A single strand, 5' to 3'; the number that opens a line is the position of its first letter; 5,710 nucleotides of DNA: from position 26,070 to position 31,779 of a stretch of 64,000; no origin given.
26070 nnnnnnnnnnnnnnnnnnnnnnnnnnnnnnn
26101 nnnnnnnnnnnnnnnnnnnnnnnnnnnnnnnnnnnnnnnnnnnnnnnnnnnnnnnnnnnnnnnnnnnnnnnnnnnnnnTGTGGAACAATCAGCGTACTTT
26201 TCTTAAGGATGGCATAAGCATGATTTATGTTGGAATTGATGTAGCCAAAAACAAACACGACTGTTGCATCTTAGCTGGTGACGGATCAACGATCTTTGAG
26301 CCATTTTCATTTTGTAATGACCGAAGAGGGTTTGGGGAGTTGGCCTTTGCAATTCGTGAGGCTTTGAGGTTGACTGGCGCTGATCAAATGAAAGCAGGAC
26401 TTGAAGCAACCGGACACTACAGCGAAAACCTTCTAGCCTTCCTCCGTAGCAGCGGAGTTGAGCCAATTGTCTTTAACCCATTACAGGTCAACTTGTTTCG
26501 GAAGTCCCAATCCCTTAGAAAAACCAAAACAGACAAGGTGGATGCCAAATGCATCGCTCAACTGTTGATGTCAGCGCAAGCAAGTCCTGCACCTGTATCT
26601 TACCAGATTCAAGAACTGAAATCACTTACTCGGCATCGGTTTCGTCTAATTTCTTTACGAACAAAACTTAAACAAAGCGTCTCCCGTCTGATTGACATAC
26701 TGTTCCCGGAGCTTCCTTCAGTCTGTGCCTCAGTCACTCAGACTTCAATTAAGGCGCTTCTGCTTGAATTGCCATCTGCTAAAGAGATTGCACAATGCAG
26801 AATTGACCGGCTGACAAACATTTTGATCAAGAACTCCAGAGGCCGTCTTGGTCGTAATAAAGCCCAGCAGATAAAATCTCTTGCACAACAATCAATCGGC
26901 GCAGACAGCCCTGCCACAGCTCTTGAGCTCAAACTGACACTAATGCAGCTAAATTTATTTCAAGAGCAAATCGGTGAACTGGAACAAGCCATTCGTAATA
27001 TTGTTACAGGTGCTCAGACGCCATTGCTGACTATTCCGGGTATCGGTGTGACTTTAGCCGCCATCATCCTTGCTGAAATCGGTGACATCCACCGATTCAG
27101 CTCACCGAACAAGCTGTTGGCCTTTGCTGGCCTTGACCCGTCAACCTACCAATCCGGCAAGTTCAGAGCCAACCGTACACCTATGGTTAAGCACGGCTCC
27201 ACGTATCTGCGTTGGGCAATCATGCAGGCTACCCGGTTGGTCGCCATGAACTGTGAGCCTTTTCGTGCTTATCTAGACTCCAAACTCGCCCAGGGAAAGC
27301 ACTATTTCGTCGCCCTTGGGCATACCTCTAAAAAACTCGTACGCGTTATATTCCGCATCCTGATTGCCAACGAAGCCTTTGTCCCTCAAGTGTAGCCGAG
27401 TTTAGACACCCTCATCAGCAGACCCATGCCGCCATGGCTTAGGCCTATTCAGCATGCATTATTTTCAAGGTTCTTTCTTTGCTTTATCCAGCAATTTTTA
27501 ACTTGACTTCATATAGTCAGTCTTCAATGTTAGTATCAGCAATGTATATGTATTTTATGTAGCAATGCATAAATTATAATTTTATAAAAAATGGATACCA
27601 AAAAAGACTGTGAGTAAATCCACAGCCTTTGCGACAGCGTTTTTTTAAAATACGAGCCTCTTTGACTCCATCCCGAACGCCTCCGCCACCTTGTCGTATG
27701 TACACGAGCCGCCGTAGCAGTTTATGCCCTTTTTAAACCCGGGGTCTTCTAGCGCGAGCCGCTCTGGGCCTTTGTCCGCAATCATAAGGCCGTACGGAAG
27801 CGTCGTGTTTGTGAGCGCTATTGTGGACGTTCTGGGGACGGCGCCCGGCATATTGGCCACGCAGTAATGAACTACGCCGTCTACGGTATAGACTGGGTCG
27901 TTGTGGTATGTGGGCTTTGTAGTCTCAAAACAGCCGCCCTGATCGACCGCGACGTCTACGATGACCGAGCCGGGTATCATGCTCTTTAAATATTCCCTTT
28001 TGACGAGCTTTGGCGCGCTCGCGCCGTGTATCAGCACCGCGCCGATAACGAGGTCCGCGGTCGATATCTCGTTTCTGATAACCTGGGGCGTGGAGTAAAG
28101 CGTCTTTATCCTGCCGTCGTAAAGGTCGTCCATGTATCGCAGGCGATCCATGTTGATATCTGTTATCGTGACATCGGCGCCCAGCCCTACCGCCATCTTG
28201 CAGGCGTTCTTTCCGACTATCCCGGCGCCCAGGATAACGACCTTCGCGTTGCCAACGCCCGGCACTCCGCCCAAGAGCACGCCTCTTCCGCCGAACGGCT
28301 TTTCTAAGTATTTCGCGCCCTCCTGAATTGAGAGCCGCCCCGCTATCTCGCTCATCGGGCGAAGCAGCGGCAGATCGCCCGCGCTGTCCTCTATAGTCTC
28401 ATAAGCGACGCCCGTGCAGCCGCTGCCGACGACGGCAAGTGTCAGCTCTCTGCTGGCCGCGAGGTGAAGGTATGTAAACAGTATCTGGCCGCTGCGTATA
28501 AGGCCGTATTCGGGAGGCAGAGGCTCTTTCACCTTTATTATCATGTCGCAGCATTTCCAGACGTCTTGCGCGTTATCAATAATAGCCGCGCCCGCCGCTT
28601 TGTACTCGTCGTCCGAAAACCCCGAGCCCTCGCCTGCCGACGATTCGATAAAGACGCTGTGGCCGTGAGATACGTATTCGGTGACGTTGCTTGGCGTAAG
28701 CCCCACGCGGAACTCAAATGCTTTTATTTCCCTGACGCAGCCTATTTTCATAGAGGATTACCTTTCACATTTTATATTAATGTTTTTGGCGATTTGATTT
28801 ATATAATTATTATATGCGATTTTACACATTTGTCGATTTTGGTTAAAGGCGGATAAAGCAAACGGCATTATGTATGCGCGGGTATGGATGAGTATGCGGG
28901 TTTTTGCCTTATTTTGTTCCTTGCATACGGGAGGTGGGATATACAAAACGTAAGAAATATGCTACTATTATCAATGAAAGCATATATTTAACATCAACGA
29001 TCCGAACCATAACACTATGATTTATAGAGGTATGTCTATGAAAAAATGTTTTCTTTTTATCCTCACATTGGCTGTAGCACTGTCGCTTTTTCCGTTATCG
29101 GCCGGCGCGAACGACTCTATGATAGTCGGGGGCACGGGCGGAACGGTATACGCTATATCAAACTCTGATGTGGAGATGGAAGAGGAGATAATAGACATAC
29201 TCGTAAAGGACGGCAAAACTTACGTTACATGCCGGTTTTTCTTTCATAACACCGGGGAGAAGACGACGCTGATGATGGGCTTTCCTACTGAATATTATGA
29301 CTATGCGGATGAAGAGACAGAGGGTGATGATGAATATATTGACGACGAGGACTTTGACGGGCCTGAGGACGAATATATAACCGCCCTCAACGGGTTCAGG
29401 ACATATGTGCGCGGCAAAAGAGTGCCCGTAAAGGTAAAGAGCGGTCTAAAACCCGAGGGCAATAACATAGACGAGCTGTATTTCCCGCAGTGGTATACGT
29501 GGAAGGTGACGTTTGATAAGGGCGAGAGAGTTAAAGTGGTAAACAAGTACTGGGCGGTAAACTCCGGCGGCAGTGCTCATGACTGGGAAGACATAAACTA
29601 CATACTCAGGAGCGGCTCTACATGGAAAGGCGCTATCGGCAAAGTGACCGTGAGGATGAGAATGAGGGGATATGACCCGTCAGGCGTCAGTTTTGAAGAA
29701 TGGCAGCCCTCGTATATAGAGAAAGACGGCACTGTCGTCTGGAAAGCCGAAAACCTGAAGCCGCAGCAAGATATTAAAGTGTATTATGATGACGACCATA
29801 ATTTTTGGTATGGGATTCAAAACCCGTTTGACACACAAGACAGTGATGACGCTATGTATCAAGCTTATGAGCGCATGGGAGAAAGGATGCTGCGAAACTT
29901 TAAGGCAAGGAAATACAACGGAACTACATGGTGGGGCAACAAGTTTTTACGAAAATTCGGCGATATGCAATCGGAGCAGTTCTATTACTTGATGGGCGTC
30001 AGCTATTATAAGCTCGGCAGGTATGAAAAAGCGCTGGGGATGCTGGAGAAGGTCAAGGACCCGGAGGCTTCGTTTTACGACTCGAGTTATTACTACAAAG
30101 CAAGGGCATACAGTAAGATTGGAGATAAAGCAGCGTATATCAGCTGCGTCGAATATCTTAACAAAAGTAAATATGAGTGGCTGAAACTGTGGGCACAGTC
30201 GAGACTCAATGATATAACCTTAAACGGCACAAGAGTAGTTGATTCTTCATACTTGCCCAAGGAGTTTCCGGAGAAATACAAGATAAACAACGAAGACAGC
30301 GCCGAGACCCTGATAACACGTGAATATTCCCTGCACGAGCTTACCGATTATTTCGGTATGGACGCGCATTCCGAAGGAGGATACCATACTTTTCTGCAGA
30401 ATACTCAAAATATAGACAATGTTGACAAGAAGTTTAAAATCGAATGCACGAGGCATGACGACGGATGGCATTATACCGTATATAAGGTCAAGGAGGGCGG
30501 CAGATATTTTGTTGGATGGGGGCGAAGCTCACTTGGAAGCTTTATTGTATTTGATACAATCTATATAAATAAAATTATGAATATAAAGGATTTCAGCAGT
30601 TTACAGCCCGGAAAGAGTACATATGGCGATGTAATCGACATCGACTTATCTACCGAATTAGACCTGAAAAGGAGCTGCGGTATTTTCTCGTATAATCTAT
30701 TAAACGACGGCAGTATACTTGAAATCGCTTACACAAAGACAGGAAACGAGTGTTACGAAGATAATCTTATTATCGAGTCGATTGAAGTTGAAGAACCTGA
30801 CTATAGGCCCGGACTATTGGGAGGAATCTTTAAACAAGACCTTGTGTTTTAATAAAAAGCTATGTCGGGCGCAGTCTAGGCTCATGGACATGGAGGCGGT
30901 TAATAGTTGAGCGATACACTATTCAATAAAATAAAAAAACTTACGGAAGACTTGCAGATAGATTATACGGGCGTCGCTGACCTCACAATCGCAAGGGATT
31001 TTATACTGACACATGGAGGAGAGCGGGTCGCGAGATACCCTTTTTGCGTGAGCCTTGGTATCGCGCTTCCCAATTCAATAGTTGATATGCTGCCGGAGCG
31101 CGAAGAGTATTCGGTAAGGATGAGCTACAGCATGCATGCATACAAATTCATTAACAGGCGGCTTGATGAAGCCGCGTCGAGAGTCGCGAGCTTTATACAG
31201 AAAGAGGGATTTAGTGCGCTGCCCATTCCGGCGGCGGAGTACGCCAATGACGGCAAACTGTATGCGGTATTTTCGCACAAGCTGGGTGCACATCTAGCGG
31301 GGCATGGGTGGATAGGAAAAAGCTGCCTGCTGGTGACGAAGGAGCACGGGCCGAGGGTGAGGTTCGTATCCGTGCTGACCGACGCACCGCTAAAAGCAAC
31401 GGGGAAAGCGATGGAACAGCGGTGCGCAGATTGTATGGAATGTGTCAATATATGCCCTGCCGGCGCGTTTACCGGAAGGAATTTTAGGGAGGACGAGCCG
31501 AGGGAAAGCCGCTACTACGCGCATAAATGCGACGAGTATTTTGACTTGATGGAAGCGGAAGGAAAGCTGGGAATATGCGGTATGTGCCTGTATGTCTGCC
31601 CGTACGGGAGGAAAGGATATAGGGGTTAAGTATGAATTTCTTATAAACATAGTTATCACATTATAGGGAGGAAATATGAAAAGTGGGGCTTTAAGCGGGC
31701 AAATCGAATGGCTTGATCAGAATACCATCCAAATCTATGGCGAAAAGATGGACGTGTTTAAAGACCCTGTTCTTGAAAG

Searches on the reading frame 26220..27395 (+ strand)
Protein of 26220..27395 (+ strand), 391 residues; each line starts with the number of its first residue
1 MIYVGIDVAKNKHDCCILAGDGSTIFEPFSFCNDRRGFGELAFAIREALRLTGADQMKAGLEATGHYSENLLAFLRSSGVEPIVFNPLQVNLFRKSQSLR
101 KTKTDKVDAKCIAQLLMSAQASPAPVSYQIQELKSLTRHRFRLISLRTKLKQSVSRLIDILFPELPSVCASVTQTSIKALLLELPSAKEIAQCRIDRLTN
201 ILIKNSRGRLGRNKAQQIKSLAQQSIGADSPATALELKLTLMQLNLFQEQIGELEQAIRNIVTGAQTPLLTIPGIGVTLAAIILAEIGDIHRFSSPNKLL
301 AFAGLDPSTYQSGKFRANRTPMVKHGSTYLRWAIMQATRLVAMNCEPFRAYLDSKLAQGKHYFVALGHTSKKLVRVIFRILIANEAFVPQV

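Call 34: search_protein_families(library=pfam, proteins=[window:26220-27395:+], max_evalue=0.00001)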
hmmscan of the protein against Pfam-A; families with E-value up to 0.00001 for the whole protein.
window:26220-27395:+ (391 aa): 2 families
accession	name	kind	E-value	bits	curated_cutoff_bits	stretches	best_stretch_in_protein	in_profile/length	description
PF01548.23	DEDD_Tnp_IS110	-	1.1e-37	129.6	29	1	4-163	1-155/155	Transposase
PF02371.22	Transposase_20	-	3.3e-25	88.7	21.3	1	269-351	4-85/87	Transposase IS116/IS110/IS902 family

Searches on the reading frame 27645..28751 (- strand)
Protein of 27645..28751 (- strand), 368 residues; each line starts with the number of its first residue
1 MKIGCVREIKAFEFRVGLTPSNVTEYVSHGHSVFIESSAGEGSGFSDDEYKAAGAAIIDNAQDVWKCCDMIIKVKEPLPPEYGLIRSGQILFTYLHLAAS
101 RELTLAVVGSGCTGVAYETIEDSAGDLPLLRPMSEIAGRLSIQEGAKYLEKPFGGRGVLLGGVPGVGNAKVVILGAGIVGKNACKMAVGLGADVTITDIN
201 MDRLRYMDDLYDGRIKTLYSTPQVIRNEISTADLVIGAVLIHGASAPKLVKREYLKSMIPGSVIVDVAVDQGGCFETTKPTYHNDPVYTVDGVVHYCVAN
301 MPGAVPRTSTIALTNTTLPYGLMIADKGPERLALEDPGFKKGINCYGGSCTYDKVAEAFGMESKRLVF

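Call 34: search_protein_families(library=pfam, proteins=[window:27645-28751:-], max_evalue=0.00001)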
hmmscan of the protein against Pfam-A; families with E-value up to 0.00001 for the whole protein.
window:27645-28751:- (368 aa): 2 families
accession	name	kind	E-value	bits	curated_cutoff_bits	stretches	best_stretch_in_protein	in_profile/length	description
PF01262.27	AlaDh_PNT_C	-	5.2e-85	284.7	23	1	141-352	1-213/214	Alanine dehydrogenase/PNT, C-terminal domain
PF05222.21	AlaDh_PNT_N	-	2.1e-46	158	30.4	1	4-137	1-136/136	Alanine dehydrogenase/PNT, N-terminal domain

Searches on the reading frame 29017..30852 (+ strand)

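Call 34: search_protein_families(library=pfam, proteins=[window:29017-30852:+], max_evalue=0.00001)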
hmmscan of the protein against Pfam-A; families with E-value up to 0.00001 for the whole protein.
window:29017-30852:+ (611 aa): 1 family
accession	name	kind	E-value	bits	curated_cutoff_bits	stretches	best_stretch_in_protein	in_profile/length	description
PF14415.11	DUF4424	-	3.7e-10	39.9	27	0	188-255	240-305/306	Domain of unknown function (DUF4424)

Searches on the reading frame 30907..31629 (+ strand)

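Call 34: search_protein_families(library=pfam, proteins=[window:30907-31629:+], max_evalue=0.00001)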
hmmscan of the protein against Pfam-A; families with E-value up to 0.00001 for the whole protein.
window:30907-31629:+ (240 aa): 3 families
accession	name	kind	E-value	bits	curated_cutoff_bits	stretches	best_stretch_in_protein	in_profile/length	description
PF13484.11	Fer4_16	-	1.6e-10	42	30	1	172-234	1-66/66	4Fe-4S double cluster binding domain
PF12837.12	Fer4_6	-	1.1e-07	31.9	25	0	170-188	6-24/24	4Fe-4S binding domain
PF12838.12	Fer4_7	-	1.1e-06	29.4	27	1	172-234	1-51/52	4Fe-4S dicluster domain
